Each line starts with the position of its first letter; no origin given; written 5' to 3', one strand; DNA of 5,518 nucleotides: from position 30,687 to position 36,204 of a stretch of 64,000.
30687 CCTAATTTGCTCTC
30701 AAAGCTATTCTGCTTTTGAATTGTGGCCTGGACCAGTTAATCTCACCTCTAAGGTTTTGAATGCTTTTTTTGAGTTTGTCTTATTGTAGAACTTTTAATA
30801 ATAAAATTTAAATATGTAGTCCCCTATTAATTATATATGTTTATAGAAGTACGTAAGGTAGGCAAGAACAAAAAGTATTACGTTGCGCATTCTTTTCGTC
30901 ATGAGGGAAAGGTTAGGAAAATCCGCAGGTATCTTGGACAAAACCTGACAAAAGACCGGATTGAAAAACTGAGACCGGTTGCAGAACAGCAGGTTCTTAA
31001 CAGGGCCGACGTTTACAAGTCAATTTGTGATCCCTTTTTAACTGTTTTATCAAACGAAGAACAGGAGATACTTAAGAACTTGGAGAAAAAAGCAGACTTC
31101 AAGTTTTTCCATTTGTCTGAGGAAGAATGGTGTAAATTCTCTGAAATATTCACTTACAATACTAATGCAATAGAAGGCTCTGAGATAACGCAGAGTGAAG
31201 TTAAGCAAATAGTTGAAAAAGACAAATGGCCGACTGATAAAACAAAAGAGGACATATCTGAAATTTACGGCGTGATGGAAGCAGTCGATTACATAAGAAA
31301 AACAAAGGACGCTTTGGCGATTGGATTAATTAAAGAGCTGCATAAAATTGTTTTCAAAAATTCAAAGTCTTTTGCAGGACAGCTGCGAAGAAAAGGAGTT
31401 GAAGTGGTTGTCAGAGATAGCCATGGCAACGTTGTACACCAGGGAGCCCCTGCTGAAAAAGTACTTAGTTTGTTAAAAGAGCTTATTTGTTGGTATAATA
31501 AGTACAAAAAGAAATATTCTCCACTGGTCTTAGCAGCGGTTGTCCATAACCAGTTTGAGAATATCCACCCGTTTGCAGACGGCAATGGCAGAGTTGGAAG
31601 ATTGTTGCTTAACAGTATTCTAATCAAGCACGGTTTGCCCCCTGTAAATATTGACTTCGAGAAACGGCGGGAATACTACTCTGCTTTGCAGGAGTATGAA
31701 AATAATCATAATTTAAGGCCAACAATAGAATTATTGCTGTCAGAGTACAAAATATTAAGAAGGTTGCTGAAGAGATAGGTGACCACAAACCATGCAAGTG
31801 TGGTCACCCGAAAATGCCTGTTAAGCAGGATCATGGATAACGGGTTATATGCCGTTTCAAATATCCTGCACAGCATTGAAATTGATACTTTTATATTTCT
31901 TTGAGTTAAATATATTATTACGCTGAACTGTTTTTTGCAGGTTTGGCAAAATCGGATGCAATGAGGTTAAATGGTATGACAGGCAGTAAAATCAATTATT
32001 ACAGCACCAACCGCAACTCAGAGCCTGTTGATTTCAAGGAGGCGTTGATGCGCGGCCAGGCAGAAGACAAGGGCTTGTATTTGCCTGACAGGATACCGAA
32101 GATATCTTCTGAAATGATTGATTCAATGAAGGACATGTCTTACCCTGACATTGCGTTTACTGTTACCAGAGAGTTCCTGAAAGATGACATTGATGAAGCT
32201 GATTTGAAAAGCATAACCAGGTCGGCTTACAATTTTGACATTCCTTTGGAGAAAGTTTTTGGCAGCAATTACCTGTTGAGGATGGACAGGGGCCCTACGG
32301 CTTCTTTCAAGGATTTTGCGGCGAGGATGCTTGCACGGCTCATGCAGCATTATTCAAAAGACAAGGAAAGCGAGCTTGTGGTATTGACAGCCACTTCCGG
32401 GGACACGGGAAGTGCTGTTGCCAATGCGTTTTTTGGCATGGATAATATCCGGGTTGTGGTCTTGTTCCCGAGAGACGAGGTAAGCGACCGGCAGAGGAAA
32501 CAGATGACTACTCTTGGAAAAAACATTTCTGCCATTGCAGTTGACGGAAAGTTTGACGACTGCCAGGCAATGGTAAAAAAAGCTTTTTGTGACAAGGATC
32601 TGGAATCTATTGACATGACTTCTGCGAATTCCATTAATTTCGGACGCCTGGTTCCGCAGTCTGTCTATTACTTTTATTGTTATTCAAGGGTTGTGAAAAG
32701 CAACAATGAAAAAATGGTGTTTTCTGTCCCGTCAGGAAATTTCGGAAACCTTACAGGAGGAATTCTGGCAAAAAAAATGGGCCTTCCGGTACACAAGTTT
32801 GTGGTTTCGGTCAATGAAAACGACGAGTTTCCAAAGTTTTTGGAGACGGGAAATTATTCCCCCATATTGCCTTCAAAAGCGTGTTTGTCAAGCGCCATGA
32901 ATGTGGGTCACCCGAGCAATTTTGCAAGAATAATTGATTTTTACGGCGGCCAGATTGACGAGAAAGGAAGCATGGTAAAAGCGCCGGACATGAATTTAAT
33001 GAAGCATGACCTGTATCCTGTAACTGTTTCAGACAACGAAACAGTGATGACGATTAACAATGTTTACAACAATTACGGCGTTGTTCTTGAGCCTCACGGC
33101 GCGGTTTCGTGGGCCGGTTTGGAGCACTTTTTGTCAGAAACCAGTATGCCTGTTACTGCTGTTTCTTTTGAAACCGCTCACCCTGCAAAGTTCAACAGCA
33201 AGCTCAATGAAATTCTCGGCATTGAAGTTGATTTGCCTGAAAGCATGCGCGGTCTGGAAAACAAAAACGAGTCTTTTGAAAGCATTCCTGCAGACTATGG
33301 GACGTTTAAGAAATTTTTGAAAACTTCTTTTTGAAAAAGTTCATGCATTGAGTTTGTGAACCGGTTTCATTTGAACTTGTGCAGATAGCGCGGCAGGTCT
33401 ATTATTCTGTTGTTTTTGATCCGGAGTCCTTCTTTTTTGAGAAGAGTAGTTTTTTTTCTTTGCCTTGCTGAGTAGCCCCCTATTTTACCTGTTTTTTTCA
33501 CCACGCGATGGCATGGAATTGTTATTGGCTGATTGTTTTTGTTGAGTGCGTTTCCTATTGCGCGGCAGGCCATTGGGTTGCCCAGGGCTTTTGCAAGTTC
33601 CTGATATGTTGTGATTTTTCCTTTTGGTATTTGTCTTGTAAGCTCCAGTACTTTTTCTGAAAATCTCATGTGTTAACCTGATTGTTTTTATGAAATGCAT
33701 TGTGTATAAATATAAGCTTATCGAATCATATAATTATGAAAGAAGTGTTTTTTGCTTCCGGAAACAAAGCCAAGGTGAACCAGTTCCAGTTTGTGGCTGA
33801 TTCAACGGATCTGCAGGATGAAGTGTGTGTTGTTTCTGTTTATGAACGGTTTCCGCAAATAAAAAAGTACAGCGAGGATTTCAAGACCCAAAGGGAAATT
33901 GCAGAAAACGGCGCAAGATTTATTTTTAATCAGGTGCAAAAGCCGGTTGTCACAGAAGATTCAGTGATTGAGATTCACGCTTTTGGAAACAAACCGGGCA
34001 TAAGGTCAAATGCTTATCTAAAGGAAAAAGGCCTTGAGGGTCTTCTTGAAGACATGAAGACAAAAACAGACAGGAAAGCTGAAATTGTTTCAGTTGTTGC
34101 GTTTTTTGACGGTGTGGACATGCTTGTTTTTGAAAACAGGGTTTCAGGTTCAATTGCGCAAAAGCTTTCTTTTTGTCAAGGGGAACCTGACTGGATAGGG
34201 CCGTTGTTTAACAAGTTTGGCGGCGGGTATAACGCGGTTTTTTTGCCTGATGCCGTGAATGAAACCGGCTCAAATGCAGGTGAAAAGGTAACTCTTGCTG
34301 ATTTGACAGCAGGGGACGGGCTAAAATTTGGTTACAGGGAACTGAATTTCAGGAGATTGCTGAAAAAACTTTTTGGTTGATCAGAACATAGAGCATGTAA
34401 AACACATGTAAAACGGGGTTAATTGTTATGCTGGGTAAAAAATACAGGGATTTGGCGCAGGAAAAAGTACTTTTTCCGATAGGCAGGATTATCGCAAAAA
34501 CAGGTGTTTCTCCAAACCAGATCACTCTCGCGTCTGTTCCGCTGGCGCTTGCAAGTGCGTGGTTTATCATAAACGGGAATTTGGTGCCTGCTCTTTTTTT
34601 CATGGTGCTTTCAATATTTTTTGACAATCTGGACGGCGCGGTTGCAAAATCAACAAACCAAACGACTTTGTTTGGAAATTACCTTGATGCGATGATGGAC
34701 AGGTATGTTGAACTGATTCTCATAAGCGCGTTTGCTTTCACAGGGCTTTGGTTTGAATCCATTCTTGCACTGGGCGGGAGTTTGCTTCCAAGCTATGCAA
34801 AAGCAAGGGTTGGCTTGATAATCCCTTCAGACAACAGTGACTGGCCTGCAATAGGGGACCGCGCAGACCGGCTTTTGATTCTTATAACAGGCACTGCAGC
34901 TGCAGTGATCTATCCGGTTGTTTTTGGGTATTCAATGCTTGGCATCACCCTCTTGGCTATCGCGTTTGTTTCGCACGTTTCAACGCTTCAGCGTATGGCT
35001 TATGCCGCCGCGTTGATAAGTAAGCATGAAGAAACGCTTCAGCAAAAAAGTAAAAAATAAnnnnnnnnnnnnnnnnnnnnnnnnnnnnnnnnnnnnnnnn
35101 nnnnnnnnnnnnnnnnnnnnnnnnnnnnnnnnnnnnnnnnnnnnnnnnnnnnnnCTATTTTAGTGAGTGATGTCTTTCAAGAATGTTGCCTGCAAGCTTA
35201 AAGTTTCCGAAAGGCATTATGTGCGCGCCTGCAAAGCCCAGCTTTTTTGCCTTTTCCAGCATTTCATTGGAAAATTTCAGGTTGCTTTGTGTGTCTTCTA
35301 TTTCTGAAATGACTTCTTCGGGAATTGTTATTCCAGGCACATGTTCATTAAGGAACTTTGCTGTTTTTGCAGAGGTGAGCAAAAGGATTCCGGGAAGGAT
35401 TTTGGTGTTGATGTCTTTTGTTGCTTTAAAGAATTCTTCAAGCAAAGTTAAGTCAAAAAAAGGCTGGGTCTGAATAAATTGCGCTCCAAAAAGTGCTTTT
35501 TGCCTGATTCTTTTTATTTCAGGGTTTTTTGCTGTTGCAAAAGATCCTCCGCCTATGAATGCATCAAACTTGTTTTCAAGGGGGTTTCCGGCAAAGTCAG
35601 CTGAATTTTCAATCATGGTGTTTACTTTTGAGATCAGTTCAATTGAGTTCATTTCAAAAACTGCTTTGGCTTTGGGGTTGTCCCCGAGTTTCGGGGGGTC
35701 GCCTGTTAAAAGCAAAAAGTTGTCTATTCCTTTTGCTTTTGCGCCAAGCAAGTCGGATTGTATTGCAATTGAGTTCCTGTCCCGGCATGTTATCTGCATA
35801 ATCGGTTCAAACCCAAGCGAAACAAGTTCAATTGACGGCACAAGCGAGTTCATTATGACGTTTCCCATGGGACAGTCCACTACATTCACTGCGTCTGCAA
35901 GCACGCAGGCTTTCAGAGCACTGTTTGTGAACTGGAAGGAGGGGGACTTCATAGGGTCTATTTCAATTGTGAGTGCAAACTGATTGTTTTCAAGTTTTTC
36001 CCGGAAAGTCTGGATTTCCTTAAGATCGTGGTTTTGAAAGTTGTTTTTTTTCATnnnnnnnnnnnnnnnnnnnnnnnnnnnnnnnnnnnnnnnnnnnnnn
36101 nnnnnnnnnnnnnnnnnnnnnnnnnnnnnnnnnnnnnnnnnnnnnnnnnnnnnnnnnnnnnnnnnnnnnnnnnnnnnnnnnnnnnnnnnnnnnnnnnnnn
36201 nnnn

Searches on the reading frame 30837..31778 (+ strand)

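Call 57: search_protein_families(library=pfam, proteins=[window:30837-31778:+], max_evalue=0.00001)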
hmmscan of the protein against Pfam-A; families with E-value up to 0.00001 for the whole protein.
window:30837-31778:+ (313 aa): 1 family
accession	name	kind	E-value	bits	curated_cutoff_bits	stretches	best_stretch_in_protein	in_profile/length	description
PF02661.23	Fic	-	4.6e-20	72.7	24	1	164-262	6-93/93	Fic/DOC family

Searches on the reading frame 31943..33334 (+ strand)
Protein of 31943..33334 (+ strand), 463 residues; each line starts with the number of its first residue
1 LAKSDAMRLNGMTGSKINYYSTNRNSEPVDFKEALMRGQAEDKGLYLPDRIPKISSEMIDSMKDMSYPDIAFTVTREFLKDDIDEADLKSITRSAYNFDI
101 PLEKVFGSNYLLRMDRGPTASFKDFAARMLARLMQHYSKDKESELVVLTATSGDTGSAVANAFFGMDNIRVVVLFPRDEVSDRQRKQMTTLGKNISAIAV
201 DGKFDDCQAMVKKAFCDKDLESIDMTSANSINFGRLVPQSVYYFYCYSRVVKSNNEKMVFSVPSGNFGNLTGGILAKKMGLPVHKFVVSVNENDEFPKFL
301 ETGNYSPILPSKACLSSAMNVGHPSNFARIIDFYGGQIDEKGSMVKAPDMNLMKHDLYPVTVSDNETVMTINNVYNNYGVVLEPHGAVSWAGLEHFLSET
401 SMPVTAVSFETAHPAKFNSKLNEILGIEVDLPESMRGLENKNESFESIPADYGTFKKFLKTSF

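Call 57: search_protein_families(library=pfam, proteins=[window:31943-33334:+], max_evalue=0.00001)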
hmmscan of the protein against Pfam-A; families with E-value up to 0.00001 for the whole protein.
window:31943-33334:+ (463 aa): 2 families
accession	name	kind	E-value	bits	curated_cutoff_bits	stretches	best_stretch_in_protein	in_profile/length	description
PF14821.11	Thr_synth_N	-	5.6e-26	90.9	25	1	18-96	1-79/79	Threonine synthase N terminus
PF00291.31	PALP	-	7.7e-21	75.1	35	1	110-393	25-275/295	Pyridoxal-phosphate dependent enzyme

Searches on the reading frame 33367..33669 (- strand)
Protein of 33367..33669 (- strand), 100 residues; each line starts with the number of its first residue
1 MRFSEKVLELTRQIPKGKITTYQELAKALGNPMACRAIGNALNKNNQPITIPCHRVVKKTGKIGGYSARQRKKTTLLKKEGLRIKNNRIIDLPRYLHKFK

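Call 58: search_protein_families(library=pfam, proteins=[window:33367-33669:-], max_evalue=0.00001)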
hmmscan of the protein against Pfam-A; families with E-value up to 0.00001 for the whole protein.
window:33367-33669:- (100 aa): 1 family
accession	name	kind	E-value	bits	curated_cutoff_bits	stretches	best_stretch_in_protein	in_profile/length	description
PF01035.26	DNA_binding_1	-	1.1e-30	105.7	27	1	3-81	2-80/81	6-O-methylguanine DNA methyltransferase, DNA binding domain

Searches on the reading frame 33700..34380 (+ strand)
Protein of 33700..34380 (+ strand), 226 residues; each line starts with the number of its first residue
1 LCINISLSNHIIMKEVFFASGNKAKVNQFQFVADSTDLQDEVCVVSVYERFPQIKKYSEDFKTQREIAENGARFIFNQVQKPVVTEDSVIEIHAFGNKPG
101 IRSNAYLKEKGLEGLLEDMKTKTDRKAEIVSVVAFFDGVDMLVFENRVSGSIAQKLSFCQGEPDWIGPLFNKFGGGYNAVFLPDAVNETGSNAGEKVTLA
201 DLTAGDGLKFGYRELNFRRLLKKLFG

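Call 58: search_protein_families(library=pfam, proteins=[window:33700-34380:+], max_evalue=0.00001)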
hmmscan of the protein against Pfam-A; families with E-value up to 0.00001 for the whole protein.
window:33700-34380:+ (226 aa): 1 family
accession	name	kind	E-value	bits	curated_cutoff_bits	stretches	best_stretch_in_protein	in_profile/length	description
PF01725.21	Ham1p_like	-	3.4e-23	82.9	22.5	1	16-157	1-142/186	Ham1 family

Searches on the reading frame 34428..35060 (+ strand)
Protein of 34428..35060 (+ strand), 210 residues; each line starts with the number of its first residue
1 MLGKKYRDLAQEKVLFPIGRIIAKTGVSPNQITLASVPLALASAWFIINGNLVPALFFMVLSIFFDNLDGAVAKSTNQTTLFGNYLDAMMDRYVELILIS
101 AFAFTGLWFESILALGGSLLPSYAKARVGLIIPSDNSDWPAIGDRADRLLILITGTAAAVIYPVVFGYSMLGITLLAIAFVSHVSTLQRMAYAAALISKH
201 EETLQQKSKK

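Call 58: search_protein_families(library=pfam, proteins=[window:34428-35060:+], max_evalue=0.00001)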
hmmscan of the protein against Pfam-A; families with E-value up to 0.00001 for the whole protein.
window:34428-35060:+ (210 aa): 1 family
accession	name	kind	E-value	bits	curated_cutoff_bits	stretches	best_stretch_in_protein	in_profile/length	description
PF01066.26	CDP-OH_P_transf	-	1.4e-14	55.2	22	1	28-109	3-88/152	CDP-alcohol phosphatidyltransferase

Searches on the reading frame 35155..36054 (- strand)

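Call 58: search_protein_families(library=pfam, proteins=[window:35155-36054:-], max_evalue=0.00001)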
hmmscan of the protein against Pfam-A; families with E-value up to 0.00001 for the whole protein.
window:35155-36054:- (299 aa): 1 family
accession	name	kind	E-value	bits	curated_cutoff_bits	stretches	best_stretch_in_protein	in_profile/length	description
PF02219.23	MTHFR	-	5e-25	88.8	24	1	77-280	66-271/287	Methylenetetrahydrofolate reductase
